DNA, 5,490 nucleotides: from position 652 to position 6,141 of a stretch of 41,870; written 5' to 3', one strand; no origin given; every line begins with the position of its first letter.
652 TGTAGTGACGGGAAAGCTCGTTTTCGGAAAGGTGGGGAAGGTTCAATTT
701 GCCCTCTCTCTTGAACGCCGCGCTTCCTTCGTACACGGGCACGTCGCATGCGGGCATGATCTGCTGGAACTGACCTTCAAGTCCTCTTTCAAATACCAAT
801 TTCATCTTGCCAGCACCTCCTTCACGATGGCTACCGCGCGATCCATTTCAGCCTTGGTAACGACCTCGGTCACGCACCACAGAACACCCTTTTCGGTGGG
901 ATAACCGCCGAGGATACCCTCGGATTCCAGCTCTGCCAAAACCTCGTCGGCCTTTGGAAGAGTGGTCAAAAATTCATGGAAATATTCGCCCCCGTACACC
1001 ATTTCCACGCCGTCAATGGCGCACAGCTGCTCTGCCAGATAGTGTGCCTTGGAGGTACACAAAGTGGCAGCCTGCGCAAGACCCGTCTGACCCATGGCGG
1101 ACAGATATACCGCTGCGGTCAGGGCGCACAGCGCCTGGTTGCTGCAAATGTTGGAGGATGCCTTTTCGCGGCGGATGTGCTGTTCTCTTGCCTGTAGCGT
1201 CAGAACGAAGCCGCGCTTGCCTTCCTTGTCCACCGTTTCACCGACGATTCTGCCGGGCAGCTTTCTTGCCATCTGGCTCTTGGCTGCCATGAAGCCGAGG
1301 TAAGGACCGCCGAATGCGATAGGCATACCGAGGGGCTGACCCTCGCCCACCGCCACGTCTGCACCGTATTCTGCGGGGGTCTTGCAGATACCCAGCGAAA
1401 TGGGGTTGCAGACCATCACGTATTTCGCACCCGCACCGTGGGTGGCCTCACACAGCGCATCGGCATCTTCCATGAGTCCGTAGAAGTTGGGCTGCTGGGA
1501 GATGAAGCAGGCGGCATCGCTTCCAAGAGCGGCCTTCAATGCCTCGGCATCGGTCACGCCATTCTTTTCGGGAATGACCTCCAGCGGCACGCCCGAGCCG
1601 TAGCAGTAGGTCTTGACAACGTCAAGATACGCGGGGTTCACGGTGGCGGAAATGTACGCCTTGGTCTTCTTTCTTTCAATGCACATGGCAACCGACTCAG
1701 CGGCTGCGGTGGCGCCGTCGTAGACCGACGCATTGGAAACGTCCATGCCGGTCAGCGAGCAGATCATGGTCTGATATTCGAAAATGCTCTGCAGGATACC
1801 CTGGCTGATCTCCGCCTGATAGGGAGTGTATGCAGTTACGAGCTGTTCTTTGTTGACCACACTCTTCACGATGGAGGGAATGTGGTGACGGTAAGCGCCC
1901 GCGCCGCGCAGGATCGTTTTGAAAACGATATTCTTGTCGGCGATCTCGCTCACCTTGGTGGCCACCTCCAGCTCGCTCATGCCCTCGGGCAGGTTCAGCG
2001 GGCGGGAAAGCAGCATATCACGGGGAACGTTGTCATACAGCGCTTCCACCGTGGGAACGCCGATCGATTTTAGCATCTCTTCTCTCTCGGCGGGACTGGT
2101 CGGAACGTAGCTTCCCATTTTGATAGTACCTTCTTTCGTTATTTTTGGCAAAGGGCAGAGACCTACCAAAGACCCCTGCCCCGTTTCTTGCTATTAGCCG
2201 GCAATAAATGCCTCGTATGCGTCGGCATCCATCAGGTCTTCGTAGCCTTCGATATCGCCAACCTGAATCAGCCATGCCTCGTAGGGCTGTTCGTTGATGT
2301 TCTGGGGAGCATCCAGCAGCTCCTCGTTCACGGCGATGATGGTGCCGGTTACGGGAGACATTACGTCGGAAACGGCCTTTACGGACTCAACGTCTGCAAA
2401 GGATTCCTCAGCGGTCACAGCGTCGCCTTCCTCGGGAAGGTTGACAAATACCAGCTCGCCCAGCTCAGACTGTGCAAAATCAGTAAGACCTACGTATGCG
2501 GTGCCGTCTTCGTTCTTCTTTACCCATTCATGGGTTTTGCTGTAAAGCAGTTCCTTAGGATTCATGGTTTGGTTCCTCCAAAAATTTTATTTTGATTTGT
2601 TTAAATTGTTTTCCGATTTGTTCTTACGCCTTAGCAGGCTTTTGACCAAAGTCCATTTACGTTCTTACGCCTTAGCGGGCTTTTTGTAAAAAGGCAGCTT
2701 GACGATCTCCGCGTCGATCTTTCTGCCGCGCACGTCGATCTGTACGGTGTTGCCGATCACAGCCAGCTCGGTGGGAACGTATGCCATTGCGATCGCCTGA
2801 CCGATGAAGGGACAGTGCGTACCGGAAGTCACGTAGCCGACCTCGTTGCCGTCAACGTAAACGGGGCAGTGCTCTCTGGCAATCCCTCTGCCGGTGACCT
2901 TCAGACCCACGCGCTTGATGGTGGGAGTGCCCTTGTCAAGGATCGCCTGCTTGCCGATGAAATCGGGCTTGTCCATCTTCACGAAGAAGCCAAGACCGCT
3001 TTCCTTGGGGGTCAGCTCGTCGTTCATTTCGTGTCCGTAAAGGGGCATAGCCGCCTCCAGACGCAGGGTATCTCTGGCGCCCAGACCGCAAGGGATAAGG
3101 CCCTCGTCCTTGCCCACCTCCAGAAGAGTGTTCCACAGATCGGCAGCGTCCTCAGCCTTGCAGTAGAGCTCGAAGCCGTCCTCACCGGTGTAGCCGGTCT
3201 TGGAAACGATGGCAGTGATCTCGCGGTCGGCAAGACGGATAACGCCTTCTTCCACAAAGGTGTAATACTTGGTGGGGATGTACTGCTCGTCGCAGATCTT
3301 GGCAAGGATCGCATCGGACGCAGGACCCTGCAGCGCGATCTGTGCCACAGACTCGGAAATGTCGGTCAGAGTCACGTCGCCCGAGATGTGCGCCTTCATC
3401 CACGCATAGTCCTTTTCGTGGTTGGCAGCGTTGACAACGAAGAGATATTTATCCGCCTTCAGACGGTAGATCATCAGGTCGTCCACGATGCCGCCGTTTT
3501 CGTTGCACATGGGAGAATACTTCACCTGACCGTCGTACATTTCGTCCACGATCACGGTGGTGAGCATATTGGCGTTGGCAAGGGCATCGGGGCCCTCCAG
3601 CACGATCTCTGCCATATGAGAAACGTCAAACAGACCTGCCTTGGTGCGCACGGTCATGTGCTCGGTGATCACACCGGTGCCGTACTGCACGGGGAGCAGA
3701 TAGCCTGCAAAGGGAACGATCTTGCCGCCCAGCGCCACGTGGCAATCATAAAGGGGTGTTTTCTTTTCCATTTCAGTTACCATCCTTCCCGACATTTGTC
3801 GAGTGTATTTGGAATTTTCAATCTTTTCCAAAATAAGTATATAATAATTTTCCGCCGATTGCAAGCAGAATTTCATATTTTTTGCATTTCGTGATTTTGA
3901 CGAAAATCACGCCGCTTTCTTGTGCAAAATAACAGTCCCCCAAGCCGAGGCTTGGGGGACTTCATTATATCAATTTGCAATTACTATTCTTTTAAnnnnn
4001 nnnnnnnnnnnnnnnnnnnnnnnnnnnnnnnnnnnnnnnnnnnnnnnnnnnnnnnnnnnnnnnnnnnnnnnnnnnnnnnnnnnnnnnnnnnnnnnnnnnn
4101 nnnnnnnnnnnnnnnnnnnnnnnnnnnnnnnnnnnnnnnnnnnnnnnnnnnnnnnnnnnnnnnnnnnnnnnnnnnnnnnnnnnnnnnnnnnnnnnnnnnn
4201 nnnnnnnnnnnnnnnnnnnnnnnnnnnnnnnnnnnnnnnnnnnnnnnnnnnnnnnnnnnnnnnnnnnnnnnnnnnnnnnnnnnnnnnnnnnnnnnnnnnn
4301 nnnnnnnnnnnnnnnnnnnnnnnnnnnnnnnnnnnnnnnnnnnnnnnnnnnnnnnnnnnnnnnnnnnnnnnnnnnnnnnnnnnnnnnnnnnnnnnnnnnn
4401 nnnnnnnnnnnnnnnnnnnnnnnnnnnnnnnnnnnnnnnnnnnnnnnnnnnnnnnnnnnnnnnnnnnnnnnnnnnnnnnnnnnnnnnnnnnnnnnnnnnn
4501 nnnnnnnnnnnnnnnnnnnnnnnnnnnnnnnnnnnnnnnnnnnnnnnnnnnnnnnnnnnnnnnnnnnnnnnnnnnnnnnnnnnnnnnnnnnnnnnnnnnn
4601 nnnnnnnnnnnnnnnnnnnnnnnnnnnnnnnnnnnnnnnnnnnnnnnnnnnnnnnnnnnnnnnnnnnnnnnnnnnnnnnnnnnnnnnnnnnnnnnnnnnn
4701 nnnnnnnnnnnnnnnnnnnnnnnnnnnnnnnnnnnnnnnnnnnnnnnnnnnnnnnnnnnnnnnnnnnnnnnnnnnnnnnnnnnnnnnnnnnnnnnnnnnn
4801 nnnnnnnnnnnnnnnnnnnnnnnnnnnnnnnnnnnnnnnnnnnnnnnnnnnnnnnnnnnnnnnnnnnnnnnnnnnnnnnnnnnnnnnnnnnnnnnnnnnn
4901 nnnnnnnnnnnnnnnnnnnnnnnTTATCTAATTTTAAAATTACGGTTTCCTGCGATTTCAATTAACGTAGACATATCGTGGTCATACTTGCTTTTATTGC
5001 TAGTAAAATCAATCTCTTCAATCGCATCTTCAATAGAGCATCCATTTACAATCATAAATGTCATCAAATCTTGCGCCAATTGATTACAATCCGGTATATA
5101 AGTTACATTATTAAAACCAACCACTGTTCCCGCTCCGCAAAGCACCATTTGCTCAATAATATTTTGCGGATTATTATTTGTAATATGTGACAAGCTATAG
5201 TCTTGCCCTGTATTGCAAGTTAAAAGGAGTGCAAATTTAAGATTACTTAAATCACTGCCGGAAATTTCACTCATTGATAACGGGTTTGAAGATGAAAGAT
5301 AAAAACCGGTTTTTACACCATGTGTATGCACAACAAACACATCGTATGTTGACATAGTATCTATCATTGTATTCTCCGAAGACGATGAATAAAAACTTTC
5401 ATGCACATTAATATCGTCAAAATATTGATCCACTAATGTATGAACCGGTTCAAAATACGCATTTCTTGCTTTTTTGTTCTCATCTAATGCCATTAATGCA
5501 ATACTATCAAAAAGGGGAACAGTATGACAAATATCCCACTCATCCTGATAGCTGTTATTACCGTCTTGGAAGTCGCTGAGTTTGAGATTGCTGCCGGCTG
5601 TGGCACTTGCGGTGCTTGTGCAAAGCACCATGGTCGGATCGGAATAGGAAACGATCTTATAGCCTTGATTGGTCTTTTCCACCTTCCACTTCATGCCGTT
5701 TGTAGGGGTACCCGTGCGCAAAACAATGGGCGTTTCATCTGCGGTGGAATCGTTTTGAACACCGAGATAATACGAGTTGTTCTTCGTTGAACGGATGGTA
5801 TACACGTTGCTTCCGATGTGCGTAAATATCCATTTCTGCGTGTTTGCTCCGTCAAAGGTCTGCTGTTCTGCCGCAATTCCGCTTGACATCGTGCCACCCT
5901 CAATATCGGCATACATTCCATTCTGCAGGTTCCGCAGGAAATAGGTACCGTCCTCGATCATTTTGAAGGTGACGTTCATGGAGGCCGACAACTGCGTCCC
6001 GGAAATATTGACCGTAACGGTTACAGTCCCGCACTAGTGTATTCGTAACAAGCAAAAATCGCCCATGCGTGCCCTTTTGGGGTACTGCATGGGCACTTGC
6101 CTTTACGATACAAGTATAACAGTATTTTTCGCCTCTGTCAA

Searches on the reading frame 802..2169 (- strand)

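Call 65: search_protein_families(library=pfam, proteins=[window:802-2169:-], max_evalue=0.001)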
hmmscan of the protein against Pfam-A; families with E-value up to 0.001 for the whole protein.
window:802-2169:- (455 aa): 1 family
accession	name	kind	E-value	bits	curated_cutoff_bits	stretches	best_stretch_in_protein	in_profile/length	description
PF02347.22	GDC-P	-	2.6e-123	412.5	26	1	20-446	2-426/429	Glycine cleavage system P-protein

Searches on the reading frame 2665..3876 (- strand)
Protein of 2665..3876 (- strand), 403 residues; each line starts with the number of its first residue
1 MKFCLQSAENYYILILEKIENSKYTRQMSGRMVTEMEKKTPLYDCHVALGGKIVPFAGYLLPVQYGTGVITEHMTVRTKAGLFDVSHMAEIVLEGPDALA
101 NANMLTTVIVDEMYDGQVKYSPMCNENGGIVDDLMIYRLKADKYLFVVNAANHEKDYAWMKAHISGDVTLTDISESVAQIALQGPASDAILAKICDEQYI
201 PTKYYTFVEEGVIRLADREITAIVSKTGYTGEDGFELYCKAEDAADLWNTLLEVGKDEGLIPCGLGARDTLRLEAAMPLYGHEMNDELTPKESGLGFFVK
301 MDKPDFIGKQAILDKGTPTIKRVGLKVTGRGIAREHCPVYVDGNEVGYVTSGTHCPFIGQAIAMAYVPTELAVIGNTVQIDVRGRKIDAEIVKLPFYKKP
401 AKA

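Call 65: search_protein_families(library=pfam, proteins=[window:2665-3876:-], max_evalue=0.001)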
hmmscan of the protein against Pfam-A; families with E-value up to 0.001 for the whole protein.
window:2665-3876:- (403 aa): 2 families
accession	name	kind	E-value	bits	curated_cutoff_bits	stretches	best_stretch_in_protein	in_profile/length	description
PF01571.26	GCV_T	-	8e-89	297.7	25.6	1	42-298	1-255/255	Aminomethyltransferase folate-binding domain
PF08669.17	GCV_T_C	-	3.5e-26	91.4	25.9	1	321-398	2-80/80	Glycine cleavage T-protein C-terminal barrel domain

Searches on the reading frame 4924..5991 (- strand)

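Call 65: search_protein_families(library=pfam, proteins=[window:4924-5991:-], max_evalue=0.001)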
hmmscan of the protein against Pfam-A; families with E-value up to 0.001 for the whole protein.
window:4924-5991:- (355 aa): 2 families
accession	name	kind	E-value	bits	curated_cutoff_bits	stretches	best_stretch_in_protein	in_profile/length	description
PF14200.12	RicinB_lectin_2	-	2.2e-17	63.9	25.6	1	11-91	9-88/89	Ricin-type beta-trefoil lectin domain-like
PF00652.28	Ricin_B_lectin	-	6.1e-05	23.6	29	1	18-147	4-123/126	Ricin-type beta-trefoil lectin domain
